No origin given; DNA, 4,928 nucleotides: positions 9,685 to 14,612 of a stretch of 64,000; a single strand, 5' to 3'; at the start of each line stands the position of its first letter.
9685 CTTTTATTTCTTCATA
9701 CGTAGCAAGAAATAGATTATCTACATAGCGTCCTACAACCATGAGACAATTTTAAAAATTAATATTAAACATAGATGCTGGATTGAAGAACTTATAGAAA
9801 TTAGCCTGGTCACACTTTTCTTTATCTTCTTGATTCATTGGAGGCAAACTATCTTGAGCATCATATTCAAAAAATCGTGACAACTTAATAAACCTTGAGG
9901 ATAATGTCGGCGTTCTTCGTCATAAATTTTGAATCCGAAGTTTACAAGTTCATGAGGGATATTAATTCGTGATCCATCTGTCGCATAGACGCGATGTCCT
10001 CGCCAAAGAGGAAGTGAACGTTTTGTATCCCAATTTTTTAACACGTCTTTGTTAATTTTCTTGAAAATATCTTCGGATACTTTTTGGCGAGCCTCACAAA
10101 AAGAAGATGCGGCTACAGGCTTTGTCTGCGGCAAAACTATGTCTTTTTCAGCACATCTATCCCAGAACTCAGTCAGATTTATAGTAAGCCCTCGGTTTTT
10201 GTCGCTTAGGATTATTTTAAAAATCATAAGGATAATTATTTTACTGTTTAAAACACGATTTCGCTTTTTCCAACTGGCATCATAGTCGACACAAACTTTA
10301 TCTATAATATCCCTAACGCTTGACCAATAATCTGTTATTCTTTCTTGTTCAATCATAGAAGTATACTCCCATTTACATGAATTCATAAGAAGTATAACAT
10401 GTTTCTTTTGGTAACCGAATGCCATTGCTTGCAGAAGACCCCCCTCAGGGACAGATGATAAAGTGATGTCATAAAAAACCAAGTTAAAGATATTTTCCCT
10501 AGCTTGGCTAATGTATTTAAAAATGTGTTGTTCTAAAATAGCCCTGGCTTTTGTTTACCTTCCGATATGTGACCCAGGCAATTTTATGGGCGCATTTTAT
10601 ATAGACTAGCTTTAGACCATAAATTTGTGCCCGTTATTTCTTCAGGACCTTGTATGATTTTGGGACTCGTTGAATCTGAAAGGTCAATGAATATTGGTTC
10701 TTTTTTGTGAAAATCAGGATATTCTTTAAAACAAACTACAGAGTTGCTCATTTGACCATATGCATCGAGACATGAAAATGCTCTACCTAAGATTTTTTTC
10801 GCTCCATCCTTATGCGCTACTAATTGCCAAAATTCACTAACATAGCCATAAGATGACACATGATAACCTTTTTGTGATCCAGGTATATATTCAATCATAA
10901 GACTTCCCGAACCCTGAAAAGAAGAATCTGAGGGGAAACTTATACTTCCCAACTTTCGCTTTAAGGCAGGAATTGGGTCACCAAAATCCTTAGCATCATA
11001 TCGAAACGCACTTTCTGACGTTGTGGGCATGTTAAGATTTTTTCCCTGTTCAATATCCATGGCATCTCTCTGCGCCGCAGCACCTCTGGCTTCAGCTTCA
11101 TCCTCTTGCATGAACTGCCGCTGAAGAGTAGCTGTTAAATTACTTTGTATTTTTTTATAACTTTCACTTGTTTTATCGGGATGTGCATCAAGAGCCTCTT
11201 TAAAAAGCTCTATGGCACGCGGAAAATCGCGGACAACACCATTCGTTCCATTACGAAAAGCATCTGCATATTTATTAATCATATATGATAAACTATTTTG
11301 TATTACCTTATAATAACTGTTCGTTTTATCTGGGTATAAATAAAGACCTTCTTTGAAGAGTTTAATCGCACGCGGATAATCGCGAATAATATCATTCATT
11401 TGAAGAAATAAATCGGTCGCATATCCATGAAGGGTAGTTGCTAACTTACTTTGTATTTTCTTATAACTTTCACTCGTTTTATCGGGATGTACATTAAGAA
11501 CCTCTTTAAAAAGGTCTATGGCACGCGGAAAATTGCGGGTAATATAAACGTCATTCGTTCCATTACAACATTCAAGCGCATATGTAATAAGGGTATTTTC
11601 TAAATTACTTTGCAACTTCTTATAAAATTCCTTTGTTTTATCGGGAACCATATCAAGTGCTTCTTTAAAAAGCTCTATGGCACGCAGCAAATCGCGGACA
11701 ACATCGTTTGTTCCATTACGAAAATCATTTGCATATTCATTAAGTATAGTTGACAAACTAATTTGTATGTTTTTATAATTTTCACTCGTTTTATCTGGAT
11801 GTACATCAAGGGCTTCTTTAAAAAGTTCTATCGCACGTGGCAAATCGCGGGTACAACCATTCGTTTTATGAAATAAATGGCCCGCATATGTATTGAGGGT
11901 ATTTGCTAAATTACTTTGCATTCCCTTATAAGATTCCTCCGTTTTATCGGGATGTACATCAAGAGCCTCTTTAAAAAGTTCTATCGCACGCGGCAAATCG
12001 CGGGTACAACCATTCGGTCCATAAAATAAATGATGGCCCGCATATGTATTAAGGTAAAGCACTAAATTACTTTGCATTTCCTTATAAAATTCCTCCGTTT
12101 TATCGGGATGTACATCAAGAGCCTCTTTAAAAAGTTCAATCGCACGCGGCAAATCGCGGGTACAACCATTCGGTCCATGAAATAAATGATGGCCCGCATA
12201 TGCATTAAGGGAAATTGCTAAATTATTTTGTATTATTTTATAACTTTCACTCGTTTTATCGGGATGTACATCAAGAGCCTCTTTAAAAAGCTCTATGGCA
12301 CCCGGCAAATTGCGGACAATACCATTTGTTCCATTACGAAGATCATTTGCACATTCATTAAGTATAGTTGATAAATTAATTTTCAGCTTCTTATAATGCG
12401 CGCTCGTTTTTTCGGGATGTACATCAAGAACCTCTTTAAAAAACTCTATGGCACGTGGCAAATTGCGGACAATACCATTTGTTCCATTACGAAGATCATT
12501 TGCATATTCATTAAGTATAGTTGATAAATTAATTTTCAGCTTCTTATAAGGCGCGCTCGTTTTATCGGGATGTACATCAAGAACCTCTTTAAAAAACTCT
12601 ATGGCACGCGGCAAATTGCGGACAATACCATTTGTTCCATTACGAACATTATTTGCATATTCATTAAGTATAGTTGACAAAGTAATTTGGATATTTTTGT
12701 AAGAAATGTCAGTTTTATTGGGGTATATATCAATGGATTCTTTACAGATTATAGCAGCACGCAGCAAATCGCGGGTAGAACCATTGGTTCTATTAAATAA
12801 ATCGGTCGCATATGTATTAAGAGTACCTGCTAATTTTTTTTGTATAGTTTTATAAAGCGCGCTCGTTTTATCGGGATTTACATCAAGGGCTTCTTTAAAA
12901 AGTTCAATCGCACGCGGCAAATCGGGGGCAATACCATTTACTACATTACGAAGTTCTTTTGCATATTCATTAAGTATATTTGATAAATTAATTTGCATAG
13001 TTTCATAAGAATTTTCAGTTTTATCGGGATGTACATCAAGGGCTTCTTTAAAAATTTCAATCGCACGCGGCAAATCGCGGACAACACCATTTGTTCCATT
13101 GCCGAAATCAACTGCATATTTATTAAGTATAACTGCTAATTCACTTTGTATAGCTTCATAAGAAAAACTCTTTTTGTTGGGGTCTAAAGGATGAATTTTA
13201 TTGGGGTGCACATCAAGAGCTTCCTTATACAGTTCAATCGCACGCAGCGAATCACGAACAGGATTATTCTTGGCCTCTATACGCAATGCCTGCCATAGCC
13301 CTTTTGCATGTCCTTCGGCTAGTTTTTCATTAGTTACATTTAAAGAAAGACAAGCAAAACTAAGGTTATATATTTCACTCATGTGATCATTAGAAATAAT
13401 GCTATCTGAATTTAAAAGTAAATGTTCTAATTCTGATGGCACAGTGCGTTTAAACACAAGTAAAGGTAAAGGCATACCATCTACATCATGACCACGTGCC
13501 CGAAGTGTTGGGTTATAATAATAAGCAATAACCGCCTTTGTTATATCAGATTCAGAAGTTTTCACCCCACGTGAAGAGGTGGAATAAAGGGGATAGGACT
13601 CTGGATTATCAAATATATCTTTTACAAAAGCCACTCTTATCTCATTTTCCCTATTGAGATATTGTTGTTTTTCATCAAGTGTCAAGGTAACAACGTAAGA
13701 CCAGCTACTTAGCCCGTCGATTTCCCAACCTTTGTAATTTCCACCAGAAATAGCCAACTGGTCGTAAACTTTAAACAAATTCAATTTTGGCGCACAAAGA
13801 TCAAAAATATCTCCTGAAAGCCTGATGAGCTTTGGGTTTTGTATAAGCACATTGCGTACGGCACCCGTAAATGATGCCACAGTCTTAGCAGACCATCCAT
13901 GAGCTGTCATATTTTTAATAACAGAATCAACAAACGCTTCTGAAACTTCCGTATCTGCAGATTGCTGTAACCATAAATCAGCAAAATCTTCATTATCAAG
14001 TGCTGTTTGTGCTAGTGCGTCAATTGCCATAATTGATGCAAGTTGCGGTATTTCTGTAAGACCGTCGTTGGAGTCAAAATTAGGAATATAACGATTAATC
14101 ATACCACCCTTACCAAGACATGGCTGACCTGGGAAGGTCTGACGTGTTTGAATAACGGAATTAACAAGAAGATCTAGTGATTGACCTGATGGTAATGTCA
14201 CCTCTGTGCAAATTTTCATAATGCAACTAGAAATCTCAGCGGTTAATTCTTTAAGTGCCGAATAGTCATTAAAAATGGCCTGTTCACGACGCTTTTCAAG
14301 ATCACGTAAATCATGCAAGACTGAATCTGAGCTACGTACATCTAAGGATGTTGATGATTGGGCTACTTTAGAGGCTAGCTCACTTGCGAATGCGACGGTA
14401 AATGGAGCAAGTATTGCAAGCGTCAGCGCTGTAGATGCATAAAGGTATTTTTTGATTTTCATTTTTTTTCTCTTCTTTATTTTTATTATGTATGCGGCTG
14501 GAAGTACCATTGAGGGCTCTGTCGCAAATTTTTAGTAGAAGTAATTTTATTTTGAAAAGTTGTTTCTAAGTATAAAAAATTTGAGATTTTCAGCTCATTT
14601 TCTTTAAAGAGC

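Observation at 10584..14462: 1292-aa secreted protein built around 14 tandem 51-aa TPR-like repeats between two unrecognisable domains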

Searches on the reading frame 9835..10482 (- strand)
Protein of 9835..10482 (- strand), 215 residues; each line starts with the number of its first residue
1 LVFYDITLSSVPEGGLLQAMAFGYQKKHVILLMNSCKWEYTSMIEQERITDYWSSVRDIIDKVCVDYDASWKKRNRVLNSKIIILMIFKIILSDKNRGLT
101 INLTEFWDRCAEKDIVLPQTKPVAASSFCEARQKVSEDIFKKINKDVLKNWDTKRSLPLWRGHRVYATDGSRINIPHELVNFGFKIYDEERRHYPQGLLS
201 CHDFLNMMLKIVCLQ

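Call 8: search_protein_families(library=pfam, proteins=[window:9835-10482:-], max_evalue=0.001)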
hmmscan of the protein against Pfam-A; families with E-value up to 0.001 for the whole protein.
window:9835-10482:- (215 aa): 0 families

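Call 89: search_protein_families(library=pfam, proteins=[window:9835-10482:-], max_evalue=1)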
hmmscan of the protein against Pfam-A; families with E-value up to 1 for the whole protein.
window:9835-10482:- (215 aa): 1 family
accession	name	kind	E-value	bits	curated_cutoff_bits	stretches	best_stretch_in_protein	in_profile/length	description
PF13006.12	Nterm_IS4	-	0.027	15.1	25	1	58-142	14-92/95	Insertion element 4 transposase N-terminal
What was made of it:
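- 9835..10482 (-): Degraded IS4-like transposase N-terminal fragment, immediately downstream of the gene. Nterm_IS4 at E 0.027, below threshold (call 89).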

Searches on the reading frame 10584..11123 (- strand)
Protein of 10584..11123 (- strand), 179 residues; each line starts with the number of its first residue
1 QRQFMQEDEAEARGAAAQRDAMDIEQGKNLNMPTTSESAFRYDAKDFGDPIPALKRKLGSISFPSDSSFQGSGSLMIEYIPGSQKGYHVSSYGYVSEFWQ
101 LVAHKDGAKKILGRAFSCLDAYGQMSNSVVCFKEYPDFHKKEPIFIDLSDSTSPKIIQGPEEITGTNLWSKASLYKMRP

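Call 12: find_homologous_proteins(query=window:10587-11123:-, max_evalue=0.1)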
Query seq(179 aa): 31 candidates shared short words with the query, none scored E <= 0.1.

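Call 21: search_protein_families(library=pfam, proteins=[window:10584-11123:-], max_evalue=10)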
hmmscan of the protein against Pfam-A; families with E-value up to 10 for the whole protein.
window:10584-11123:- (179 aa): 0 families

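Call 23: search_solved_structures(query=window:10584-11123:-, max_evalue=10)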
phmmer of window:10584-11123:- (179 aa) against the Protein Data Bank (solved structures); distinct sequences matched with E-value up to 10: 0.

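Call 100: search_protein_families(library=phrogs, proteins=[window:10587-11123:-], max_evalue=0.1)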
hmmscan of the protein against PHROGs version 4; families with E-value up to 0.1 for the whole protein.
window:10587-11123:- (179 aa): 0 families

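Call 101: search_protein_families(library=padloc, proteins=[window:10587-11123:-], max_evalue=0.1)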
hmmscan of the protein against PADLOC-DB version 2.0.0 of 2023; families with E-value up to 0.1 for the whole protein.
window:10587-11123:- (179 aa): 0 families
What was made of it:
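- Tried and rejected: PHROGs and PADLOC on the N-domain and the tail found nothing (calls 100, 101).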

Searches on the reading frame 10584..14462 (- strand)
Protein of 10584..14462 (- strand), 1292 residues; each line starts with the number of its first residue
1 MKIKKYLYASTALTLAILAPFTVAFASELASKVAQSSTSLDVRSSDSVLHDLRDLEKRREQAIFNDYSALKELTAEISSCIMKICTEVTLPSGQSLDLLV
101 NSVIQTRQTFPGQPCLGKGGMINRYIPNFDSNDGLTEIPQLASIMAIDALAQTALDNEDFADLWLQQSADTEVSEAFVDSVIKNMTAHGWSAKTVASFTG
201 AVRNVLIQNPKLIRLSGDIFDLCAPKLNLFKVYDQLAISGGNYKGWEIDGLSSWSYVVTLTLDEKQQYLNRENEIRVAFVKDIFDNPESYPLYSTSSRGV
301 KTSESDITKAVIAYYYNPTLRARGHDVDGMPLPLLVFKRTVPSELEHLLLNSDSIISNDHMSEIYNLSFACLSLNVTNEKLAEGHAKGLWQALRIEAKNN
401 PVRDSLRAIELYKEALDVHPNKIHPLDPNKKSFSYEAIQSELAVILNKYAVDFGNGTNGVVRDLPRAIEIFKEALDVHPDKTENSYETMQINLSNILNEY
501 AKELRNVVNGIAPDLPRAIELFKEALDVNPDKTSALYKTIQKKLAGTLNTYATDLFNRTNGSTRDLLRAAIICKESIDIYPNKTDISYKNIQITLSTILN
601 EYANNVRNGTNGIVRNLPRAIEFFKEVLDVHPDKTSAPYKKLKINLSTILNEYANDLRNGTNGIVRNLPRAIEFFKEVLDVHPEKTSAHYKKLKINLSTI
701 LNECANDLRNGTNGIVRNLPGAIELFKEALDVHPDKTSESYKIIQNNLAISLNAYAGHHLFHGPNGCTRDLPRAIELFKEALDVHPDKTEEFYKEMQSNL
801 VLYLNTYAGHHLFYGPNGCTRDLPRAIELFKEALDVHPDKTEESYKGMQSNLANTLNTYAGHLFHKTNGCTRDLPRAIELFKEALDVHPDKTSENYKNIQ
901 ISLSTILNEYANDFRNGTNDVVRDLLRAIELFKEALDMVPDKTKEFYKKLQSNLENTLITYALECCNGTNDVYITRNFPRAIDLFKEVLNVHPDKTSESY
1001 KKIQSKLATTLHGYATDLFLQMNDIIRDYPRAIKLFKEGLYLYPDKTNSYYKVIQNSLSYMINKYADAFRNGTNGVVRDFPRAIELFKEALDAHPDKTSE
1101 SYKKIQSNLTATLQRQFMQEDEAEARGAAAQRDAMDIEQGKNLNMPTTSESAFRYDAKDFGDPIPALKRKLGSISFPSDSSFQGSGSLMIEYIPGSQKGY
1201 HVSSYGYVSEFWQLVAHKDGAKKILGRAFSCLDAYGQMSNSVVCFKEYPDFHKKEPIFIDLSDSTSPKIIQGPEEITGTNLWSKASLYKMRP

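Call 3: search_protein_families(library=pfam, proteins=[window:10584-14462:-], max_evalue=1)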
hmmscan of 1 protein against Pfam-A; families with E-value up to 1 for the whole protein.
window:10584-14462:- (1292 aa): 21 families
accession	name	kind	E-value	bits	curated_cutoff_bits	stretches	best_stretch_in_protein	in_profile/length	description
PF00515.34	TPR_1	-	6.4e-21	73.7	27.8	0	515-531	17-33/34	Tetratricopeptide repeat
PF08238.18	Sel1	-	6.4e-20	71.3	30.7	1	1063-1092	5-33/36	Sel1 repeat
PF07719.23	TPR_2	-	3.2e-19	67.8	27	0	515-531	17-33/34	Tetratricopeptide repeat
PF22222.1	Cpf1_PI-like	-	1.4e-18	67.7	27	0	596-635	24-64/91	CRISPR-associated endonuclease Cpf1 PI domain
PF14559.12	TPR_19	-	1.2e-16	61.2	25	0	1079-1109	6-31/68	Tetratricopeptide repeat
PF13432.12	TPR_16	-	6.2e-14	52.6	32.7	0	1078-1096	11-29/65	Tetratricopeptide repeat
PF13428.12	TPR_14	-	2.9e-13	49.5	23.5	0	1079-1096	16-33/44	Tetratricopeptide repeat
PF13176.12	TPR_7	-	2.9e-13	49.2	27.9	0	1078-1098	13-33/36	Tetratricopeptide repeat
PF18215.6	Rtt106_N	-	4.8e-12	45.7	26.3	0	651-678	4-31/45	Histone chaperone Rtt106 N-terminal domain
PF13414.12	TPR_11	-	4.1e-11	42.8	26.8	0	515-538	10-33/42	TPR repeat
PF23442.1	DUF7125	-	5.2e-08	32.7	29.1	0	660-700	87-127/207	Family of unknown function (DUF7125)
PF00903.31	Glyoxalase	-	4e-06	27.6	20.6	0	664-688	8-32/121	Glyoxalase/Bleomycin resistance protein/Dioxygenase superfamily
PF00226.36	DnaJ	-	1.1e-05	25.9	27.8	0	882-895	23-36/63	DnaJ domain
PF12010.13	DUF3502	-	8.7e-05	23.3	24.4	0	894-934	10-50/69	Domain of unknown function (DUF3502)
PF13374.12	TPR_10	-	9.9e-05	22.7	27.5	0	872-888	16-32/42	Tetratricopeptide repeat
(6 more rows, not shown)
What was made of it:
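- The target's whole-protein Sel1 score is 71.3 bits against a cut-off of 30.7 (call 3).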

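Call 4: search_protein_families(library=ncbifam, proteins=[window:10584-14462:-], max_evalue=1)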
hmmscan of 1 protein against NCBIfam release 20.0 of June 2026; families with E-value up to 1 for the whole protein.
window:10584-14462:- (1292 aa): 5 families
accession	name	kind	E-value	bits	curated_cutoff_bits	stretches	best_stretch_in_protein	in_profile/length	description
NF041414.1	ArsI_CadI_VOC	equivalog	1.3e-12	47.5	116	1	665-696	8-39/147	ArsI/CadI family heavy metal resistance metalloenzyme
NF053519.1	DipepPtdsDpp7Prph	equivalog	0.0036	15.8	1200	1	466-578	399-505/708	dipeptidyl-peptidase Dpp7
NF033946.1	AcrIIA4_fam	subfamily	0.035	14.1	40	0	1046-1079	35-68/86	AcrIIA4 family anti-CRISPR protein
NF033914.0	antiphage_ZorA_1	subfamily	0.046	12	190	0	808-938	338-472/619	anti-phage ZorAB system protein ZorA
NF008261.0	PRK11032.1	equivalog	0.31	11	183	0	862-955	14-109/160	zinc ribbon-containing protein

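Call 7: find_homologous_proteins(query=window:10584-14462:-)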
Query window:10584-14462:- (1292 aa): 2 proteins with E <= 0.001 among 8000 candidates.
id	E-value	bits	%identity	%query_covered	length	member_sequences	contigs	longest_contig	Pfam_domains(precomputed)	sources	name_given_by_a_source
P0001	0.0e+0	2940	100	100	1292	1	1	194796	PF00226.37,PF13414.13,PF13176.13,PF28101.1,PF13428.13,PF08238.19,PF14559.13,PF27595.1,PF22222.2,PF00515.35,PF13432.13,PF00903.32,PF07719.24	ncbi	ncbi:MAG: hypothetical protein V4544_03080 [Pseudomonadota bacterium]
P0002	4.1e-9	53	26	37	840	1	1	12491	PF13431.13,PF13414.13,PF00515.35,PF25733.1,PF13424.13,PF25170.2,PF13374.13,PF20308.5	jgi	jgi:tetratricopeptide (TPR) repeat protein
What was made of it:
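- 10584..14462 (-): Complete gene, 1292 codons plus stop; the alternative upstream ATG is at 14510. An identical protein is in NCBI as V4544_03080 (call 7).
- Checked: NCBI holds the identical 1292-aa protein as 'MAG: hypothetical protein V4544_03080 [Pseudomonadota bacterium]' (call 7).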

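Call 9: find_encoding_contigs(protein=P0001, flank=10000)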
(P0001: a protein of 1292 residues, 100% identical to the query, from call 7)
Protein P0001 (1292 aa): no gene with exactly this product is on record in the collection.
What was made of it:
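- Tried and rejected: Exact-sequence contig look-up for the target: not on record (call 9).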

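Call 17: find_related_loci(query=P0001, collection=genome_contigs, flank=10000)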
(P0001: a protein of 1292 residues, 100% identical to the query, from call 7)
Query P0001 (1292 aa) in genome_contigs; peptide patterns used: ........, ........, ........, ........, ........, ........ (x = any residue, [..] = any of these).
16 stretches matched a pattern, but none encodes a relative of the query by tblastn (E <= 1e-3).
